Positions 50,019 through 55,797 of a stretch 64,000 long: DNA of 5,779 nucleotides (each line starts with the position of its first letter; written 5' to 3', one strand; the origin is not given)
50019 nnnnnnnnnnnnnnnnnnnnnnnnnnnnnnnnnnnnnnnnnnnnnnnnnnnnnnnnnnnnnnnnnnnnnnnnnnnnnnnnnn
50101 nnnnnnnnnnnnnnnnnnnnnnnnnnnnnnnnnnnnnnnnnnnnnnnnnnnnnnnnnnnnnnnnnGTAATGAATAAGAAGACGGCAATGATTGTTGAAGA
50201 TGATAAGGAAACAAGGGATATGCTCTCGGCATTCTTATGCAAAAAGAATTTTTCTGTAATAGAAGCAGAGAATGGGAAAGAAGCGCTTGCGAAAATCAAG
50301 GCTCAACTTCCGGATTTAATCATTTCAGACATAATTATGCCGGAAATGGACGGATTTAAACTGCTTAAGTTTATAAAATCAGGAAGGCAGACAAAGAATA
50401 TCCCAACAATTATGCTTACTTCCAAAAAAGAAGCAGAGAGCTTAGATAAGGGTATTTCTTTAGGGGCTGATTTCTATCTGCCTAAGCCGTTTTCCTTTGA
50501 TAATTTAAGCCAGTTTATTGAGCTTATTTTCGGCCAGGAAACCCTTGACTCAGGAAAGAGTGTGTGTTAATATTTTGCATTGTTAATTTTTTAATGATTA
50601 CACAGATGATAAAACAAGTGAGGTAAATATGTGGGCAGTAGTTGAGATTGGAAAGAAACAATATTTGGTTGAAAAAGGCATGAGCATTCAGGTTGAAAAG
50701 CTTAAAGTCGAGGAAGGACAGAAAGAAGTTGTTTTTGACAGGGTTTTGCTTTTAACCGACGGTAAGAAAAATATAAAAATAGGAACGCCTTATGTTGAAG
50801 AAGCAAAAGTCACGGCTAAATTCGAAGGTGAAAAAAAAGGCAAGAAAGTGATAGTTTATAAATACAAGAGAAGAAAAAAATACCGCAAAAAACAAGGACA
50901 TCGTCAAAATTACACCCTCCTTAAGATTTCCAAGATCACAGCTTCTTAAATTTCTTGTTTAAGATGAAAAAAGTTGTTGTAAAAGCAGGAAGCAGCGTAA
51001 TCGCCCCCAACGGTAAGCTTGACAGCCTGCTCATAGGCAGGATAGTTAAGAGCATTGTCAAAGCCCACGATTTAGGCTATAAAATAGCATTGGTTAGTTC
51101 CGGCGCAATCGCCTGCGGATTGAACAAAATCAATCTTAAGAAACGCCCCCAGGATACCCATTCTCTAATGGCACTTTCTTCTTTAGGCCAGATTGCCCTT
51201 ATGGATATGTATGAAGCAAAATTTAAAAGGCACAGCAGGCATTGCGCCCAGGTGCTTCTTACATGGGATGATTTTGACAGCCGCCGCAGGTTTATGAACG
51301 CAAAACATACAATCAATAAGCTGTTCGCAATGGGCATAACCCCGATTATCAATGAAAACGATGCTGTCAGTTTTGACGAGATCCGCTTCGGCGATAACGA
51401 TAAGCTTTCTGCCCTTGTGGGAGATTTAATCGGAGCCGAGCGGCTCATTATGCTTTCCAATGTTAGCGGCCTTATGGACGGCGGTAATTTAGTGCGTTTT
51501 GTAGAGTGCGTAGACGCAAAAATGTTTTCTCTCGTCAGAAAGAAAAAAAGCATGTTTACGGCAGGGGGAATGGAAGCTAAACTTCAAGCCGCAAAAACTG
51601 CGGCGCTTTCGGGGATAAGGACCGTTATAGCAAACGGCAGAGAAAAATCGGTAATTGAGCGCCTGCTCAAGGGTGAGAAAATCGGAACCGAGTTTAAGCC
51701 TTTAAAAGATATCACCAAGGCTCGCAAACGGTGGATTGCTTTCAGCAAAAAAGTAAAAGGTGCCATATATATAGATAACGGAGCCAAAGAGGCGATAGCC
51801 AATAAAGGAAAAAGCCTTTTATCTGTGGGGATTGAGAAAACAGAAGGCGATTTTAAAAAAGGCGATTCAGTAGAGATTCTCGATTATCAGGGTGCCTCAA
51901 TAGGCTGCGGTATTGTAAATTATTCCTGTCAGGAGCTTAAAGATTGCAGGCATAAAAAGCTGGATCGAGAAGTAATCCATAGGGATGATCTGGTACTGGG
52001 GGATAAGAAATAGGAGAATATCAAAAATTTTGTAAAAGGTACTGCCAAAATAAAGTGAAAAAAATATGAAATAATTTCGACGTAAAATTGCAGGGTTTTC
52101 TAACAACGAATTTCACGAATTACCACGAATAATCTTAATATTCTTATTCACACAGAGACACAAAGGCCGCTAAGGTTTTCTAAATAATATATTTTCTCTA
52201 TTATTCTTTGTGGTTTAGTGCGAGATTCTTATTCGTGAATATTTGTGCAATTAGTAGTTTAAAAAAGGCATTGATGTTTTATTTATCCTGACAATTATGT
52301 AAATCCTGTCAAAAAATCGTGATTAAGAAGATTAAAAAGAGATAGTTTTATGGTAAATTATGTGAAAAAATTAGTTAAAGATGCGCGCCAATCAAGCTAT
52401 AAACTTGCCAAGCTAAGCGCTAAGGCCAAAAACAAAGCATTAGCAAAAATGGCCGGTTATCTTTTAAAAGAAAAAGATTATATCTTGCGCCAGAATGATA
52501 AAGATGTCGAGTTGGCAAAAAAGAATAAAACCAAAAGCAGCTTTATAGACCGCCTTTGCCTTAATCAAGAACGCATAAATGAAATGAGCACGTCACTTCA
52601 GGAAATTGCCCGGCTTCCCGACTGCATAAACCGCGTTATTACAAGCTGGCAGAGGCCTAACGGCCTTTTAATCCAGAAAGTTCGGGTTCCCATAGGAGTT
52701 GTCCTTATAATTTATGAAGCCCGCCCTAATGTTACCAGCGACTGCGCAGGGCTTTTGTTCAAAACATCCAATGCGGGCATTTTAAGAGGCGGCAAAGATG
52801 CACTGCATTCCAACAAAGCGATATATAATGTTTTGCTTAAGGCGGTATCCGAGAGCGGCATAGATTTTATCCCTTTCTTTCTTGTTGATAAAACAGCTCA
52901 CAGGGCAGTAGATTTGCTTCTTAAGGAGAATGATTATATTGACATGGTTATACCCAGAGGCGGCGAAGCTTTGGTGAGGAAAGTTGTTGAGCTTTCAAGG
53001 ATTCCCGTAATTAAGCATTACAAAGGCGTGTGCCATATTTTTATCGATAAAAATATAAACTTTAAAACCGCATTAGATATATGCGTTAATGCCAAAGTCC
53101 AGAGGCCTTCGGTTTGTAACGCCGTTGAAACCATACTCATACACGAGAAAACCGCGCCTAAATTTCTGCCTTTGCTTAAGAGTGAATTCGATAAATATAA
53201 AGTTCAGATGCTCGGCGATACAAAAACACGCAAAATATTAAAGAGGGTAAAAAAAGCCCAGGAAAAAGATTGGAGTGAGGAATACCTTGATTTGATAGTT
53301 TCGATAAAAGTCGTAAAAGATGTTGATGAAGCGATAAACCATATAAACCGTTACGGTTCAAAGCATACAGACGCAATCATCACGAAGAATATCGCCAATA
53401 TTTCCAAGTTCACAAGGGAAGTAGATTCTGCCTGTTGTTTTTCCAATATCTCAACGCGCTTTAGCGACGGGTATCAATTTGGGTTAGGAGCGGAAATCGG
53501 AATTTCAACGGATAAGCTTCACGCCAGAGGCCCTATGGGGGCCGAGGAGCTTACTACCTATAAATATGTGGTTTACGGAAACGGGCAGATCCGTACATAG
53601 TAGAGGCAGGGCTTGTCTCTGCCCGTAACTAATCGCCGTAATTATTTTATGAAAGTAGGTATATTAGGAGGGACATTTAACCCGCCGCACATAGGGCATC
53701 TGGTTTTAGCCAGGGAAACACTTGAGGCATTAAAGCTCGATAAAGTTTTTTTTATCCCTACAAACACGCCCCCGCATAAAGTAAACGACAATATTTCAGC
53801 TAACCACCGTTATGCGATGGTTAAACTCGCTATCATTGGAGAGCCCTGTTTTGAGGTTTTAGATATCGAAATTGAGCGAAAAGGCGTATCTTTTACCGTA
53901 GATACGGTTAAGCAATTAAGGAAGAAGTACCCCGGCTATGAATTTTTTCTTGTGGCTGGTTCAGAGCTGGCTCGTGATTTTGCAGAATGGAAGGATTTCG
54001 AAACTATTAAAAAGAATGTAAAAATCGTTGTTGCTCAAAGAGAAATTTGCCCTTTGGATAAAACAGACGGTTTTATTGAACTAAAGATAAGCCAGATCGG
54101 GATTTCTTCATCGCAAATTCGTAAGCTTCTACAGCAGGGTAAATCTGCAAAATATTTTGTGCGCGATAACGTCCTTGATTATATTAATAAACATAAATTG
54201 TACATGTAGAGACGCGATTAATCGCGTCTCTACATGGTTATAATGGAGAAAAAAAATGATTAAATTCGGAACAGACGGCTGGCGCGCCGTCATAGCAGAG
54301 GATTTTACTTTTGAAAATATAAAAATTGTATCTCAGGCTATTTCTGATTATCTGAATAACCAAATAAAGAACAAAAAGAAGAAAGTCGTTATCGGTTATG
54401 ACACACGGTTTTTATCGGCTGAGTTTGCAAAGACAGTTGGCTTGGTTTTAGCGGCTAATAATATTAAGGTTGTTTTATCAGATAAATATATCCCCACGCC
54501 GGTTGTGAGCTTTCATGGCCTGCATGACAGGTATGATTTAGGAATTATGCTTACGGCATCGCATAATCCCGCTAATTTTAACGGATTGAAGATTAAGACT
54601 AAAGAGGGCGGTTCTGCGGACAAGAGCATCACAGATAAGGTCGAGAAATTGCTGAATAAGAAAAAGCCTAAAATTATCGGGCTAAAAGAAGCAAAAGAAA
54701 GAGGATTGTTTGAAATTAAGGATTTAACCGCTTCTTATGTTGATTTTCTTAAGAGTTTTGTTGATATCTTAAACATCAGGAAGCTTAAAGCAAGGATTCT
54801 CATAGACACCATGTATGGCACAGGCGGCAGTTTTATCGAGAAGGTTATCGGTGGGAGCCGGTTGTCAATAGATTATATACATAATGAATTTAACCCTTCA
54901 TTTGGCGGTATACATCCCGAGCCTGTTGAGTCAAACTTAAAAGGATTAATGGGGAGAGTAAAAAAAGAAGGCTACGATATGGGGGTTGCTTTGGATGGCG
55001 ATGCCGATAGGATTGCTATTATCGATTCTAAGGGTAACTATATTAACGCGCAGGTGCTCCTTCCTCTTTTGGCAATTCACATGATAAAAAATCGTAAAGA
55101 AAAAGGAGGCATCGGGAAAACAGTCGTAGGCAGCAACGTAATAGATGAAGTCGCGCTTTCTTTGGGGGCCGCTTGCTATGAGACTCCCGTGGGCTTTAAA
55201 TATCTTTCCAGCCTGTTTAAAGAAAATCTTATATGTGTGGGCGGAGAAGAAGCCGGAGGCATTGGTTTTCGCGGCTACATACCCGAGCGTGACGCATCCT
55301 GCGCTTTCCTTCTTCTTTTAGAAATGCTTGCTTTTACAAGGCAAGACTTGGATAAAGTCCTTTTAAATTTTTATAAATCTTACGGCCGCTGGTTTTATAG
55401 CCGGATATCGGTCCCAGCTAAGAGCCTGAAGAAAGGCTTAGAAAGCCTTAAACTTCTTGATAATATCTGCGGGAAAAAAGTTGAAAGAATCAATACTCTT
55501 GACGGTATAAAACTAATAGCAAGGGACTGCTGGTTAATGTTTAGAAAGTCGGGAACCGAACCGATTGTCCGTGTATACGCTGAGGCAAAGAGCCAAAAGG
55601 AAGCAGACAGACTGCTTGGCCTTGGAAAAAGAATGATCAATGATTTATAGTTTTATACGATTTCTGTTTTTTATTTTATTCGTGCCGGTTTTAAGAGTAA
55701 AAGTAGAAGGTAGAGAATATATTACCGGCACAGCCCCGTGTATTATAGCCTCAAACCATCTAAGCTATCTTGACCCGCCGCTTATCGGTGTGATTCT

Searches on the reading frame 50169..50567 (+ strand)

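Call 71: search_protein_families(library=pfam, proteins=[window:50169-50567:+], max_evalue=0.00001)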
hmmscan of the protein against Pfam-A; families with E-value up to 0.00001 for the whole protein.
window:50169-50567:+ (133 aa): 1 family
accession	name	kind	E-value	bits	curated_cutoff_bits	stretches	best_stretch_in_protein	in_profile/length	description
PF00072.30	Response_reg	-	8.2e-27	94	30.2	1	7-117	2-110/111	Response regulator receiver domain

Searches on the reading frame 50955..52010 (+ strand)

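Call 70: search_protein_families(library=pfam, proteins=[window:50955-52010:+], max_evalue=0.00001)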
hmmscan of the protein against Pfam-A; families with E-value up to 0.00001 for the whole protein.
window:50955-52010:+ (352 aa): 2 families
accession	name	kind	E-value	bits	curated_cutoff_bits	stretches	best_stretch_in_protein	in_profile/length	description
PF00696.33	AA_kinase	-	5.1e-37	128.3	24.9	1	5-227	1-234/234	Amino acid kinase family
PF01472.26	PUA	-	2.1e-18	66.4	24.8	1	269-336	1-67/74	PUA domain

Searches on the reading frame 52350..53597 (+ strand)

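Call 70: search_protein_families(library=pfam, proteins=[window:52350-53597:+], max_evalue=0.00001)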
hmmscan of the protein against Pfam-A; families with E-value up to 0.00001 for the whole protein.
window:52350-53597:+ (416 aa): 1 family
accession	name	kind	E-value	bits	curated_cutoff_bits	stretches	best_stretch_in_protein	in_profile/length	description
PF00171.27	Aldedh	-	6.1e-14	51.9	23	1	5-287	31-300/461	Aldehyde dehydrogenase family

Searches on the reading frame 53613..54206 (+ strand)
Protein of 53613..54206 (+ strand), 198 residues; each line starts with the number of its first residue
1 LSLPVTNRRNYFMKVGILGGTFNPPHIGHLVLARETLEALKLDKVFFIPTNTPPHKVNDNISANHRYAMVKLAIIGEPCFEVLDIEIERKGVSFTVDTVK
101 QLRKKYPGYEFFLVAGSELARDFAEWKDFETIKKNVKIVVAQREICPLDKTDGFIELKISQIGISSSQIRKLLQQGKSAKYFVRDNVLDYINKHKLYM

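Call 70: search_protein_families(library=pfam, proteins=[window:53613-54206:+], max_evalue=0.00001)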
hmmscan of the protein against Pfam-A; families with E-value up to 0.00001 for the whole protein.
window:53613-54206:+ (198 aa): 1 family
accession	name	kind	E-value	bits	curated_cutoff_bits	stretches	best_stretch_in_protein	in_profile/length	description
PF01467.32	CTP_transf_like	-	1.2e-26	94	21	1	17-171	1-132/133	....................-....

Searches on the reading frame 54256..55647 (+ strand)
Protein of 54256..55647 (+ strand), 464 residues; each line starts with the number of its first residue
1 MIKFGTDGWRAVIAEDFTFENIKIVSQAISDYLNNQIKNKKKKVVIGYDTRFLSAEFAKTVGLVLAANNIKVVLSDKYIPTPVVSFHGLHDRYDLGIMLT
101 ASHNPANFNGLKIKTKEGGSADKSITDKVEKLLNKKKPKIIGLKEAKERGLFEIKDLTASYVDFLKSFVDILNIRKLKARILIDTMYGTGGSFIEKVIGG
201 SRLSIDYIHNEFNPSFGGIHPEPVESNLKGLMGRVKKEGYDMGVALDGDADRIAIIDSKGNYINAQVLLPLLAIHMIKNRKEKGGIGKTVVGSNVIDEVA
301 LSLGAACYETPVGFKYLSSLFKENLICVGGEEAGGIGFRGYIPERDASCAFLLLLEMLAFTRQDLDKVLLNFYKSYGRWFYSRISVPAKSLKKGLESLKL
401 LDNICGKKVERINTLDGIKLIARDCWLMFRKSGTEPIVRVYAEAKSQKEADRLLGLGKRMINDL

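Call 70: search_protein_families(library=pfam, proteins=[window:54256-55647:+], max_evalue=0.00001)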
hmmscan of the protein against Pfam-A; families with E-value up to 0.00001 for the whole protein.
window:54256-55647:+ (464 aa): 4 families
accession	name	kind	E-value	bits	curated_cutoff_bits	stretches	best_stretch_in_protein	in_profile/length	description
PF02878.22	PGM_PMM_I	-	2.1e-38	131.6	22.5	1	2-137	2-135/138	Phosphoglucomutase/phosphomannomutase, alpha/beta/alpha domain I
PF02879.22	PGM_PMM_II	-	1.4e-21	77.4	29.3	1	160-260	2-103/103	Phosphoglucomutase/phosphomannomutase, alpha/beta/alpha domain II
PF02880.22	PGM_PMM_III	-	5.3e-20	72.1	20.7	1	268-376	5-115/115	Phosphoglucomutase/phosphomannomutase, alpha/beta/alpha domain III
PF00408.26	PGM_PMM_IV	-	3.6e-09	37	23.1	1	389-453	7-61/68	Phosphoglucomutase/phosphomannomutase, C-terminal domain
